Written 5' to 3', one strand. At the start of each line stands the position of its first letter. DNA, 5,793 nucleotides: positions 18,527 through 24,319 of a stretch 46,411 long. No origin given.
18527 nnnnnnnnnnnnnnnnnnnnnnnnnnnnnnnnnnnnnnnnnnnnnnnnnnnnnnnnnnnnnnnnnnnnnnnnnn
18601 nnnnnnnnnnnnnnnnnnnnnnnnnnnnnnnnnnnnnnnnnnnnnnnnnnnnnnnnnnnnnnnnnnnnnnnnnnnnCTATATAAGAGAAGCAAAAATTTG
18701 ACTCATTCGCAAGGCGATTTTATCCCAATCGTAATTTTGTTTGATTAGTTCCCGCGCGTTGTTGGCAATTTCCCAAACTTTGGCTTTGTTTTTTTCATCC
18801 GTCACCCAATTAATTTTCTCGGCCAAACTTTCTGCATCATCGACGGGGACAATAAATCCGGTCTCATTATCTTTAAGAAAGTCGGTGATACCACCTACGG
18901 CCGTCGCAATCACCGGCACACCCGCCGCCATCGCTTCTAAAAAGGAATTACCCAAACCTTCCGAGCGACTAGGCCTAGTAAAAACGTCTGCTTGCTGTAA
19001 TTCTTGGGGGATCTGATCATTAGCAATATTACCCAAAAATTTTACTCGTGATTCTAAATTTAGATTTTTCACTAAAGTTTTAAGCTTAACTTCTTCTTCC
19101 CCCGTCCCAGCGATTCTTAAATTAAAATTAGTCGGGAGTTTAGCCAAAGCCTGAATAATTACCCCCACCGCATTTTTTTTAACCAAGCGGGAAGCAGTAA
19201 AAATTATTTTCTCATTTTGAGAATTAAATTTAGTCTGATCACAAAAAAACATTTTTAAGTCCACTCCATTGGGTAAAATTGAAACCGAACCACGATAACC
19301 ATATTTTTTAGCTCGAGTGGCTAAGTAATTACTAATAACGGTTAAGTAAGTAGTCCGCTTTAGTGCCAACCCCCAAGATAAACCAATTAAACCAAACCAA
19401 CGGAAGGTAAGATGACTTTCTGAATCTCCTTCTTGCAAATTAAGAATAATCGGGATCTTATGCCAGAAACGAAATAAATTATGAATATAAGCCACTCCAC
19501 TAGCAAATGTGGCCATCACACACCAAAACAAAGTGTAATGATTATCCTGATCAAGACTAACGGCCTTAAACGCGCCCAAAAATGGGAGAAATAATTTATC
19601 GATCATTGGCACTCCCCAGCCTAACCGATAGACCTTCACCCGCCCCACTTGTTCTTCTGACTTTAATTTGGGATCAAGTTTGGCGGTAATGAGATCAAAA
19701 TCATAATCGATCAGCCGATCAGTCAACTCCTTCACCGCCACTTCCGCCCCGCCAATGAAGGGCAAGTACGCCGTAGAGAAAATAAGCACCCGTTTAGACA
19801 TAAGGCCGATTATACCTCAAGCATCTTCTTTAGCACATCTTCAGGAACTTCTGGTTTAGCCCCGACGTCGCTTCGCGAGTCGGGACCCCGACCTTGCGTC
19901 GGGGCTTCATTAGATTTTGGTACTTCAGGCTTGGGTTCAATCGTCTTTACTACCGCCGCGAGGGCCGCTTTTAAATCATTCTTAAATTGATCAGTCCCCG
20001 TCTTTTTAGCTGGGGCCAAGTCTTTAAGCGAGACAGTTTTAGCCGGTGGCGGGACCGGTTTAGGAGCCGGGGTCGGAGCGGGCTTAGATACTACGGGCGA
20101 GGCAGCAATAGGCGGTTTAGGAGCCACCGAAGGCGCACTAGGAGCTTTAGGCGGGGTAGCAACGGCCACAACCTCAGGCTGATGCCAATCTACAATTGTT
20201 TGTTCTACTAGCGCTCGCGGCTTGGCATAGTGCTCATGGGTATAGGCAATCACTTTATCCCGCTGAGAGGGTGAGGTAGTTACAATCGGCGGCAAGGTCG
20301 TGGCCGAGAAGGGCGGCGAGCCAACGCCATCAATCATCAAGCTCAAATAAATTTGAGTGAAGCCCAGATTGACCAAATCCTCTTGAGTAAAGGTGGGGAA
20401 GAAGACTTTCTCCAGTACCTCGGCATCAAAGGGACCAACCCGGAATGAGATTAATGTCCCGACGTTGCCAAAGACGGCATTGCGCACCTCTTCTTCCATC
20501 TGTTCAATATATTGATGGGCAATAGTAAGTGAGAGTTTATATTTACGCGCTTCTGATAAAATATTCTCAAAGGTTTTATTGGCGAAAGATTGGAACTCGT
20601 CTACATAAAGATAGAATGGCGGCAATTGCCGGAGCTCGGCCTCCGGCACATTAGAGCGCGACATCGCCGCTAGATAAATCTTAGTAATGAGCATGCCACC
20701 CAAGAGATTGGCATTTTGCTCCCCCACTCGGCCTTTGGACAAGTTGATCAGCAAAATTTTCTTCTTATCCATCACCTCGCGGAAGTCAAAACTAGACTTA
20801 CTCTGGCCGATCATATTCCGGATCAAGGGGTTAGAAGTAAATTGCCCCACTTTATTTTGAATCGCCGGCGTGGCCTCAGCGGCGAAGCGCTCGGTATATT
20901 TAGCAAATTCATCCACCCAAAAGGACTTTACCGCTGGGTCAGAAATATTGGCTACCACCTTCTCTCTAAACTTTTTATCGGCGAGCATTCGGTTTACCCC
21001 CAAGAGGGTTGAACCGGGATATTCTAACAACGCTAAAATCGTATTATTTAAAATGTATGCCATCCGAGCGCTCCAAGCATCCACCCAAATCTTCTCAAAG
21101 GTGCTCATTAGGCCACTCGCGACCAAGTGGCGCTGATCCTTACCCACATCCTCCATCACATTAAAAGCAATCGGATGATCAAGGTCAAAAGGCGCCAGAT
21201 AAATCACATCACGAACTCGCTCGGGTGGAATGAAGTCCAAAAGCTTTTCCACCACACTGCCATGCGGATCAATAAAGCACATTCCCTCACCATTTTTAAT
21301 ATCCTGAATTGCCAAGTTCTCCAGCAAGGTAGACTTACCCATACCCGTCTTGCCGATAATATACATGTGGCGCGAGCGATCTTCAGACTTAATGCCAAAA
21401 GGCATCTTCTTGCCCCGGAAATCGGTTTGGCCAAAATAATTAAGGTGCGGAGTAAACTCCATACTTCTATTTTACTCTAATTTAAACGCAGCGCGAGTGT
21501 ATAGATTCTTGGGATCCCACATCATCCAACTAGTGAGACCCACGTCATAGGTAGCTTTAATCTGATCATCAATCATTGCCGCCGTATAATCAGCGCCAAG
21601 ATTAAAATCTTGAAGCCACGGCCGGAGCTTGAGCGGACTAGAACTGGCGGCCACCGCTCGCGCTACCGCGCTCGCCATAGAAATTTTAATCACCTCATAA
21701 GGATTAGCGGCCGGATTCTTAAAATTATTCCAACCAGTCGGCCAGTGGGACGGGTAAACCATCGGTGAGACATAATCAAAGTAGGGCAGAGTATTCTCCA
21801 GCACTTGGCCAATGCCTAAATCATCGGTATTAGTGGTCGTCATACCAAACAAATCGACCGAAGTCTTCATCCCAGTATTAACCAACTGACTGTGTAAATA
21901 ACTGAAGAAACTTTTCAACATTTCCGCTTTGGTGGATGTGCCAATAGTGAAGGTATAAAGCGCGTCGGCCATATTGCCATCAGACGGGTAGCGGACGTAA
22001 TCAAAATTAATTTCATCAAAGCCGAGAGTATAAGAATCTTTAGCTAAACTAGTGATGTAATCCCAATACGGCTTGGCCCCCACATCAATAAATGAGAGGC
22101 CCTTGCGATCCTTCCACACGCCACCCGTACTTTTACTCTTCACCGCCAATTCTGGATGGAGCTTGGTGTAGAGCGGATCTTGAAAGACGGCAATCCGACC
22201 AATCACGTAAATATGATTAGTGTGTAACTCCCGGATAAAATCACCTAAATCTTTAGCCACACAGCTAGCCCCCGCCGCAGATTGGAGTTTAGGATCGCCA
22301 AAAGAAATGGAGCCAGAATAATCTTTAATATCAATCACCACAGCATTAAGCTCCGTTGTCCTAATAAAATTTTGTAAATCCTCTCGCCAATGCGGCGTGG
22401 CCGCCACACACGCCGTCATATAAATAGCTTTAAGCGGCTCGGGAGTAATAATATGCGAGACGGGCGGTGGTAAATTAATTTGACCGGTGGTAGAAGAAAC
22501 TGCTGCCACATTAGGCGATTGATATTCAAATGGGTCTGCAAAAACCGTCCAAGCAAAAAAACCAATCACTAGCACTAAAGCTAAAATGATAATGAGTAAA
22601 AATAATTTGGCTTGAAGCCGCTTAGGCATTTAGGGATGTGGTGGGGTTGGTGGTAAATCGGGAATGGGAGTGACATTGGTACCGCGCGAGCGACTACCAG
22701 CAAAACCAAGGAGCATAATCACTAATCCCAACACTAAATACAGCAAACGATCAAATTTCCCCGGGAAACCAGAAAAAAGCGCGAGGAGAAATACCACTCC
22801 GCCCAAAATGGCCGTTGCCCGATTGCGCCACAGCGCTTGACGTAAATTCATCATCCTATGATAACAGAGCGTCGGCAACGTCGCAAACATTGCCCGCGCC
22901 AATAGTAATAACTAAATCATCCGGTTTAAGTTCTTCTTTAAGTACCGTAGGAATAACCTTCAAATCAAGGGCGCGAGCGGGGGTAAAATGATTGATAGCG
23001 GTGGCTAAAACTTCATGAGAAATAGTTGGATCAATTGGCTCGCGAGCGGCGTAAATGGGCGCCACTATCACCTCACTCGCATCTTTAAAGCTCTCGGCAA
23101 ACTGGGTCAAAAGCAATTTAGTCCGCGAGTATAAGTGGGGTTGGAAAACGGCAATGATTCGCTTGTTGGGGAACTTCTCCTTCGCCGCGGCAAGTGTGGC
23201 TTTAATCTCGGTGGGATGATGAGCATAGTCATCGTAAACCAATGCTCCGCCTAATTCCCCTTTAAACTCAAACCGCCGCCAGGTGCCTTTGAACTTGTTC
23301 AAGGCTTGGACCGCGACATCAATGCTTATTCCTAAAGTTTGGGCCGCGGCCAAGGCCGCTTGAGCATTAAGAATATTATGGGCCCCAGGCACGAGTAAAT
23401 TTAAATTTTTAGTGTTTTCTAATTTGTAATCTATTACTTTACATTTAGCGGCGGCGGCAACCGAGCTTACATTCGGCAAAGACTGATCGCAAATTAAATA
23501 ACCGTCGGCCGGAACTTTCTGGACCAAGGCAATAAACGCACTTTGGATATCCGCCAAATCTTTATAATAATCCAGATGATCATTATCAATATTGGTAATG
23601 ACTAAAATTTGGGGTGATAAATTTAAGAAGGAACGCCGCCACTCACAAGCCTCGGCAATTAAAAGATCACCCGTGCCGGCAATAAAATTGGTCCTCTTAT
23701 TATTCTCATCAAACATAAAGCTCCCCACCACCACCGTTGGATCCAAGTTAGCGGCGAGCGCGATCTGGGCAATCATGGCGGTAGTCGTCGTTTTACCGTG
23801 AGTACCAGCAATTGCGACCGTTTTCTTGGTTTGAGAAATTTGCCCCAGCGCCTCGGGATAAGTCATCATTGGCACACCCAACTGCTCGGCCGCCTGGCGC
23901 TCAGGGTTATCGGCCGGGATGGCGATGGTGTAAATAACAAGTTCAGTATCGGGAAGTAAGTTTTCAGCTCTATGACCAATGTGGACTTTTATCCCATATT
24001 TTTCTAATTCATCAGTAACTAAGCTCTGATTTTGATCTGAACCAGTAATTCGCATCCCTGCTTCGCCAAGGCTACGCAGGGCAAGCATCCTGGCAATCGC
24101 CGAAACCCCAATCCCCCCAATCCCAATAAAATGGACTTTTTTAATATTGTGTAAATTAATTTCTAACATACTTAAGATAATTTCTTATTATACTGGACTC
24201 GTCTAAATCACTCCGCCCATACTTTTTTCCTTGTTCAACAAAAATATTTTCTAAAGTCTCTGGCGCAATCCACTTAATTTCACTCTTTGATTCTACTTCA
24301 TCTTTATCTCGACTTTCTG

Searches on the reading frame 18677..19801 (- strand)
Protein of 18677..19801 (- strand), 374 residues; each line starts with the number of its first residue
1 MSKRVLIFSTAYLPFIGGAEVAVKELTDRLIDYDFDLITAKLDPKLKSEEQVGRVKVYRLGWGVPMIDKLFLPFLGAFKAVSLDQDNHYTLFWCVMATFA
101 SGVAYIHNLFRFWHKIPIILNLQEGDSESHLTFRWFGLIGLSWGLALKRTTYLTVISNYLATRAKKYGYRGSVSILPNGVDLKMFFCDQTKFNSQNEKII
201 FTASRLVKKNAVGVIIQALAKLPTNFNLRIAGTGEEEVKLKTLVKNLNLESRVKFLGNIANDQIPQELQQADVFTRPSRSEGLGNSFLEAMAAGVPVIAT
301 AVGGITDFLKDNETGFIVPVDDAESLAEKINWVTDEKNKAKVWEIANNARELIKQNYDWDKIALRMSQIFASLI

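Call 94: search_protein_families(library=pfam, proteins=[window:18677-19801:-], max_evalue=0.00001)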
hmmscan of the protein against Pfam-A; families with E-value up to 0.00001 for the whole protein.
window:18677-19801:- (374 aa): 5 families
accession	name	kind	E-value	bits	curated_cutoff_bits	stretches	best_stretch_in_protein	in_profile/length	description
PF00534.26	Glycos_transf_1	-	9.4e-42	142.9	26.4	1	194-344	12-166/172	Glycosyl transferases group 1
PF13692.12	Glyco_trans_1_4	-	2.3e-34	119.1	27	1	198-333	2-139/142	Glycosyl transferases group 1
PF20706.3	GT4-conflict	-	3.3e-13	49.8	26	1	260-363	271-382/385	Family 4 Glycosyltransferase in conflict systems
PF13524.12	Glyco_trans_1_2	-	3.5e-12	46.9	25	1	215-364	5-140/144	Glycosyl transferase-like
PF13439.12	Glyco_transf_4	-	8.4e-09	36.1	28.5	1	16-182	1-168/170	Glycosyltransferase Family 4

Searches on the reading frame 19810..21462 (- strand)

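Call 94: search_protein_families(library=pfam, proteins=[window:19810-21462:-], max_evalue=0.00001)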
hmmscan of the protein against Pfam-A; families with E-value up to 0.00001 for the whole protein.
window:19810-21462:- (550 aa): 3 families
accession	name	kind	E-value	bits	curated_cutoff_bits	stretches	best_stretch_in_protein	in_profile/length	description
PF10412.15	TrwB_AAD_bind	-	5.1e-10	39.2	20.5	1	21-338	8-306/387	Type IV secretion-system coupling protein DNA-binding domain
PF02534.20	T4SS-DNA_transf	-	5.7e-08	32.5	20.1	1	31-325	45-347/468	Type IV secretory system Conjugative DNA transfer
PF12696.13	TraG-D_C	-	1.9e-06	28.2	22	1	282-350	1-72/126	TraM recognition site of TraD and TraG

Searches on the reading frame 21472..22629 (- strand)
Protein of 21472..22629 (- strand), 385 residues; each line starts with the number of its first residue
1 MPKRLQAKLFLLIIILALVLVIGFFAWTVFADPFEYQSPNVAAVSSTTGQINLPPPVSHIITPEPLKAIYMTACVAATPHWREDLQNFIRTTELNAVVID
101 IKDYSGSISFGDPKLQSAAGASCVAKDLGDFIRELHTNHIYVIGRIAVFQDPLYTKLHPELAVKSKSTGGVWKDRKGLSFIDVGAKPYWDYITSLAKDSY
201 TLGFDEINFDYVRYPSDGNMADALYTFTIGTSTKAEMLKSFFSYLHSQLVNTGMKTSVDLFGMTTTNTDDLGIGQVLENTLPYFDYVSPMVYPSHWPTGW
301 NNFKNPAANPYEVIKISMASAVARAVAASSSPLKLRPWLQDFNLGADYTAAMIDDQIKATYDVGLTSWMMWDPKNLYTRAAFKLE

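Call 94: search_protein_families(library=pfam, proteins=[window:21472-22629:-], max_evalue=0.00001)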
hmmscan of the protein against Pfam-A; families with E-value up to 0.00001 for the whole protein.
window:21472-22629:- (385 aa): 1 family
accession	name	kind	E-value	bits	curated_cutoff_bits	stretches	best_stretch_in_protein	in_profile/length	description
PF13200.12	DUF4015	-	1e-88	297.9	27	1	68-377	1-313/313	Putative glycosyl hydrolase domain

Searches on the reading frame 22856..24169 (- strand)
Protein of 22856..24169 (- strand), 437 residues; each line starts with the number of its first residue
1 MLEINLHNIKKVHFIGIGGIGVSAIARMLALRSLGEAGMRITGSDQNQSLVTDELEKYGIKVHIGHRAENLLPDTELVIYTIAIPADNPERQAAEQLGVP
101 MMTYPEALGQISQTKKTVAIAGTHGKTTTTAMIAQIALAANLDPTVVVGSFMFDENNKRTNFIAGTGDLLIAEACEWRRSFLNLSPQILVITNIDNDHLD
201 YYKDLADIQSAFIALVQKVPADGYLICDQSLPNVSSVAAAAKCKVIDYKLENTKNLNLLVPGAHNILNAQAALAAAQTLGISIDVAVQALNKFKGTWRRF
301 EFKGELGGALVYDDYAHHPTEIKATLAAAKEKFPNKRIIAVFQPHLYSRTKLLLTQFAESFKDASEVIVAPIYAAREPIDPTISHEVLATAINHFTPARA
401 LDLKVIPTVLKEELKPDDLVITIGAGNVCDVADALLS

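Call 94: search_protein_families(library=pfam, proteins=[window:22856-24169:-], max_evalue=0.00001)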
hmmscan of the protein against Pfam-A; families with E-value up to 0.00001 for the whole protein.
window:22856-24169:- (437 aa): 3 families
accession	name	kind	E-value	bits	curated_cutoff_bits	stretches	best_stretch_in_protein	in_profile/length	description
PF01225.30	Mur_ligase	-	3.3e-22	79.1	21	1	11-115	1-94/95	Mur ligase family, catalytic domain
PF02875.26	Mur_ligase_C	-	5.1e-21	76.3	28.4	1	298-426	1-127/127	Mur ligase, glutamate ligase domain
PF08245.18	Mur_ligase_M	-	4.9e-18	66.2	24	1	120-254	1-151/200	Mur ligase middle domain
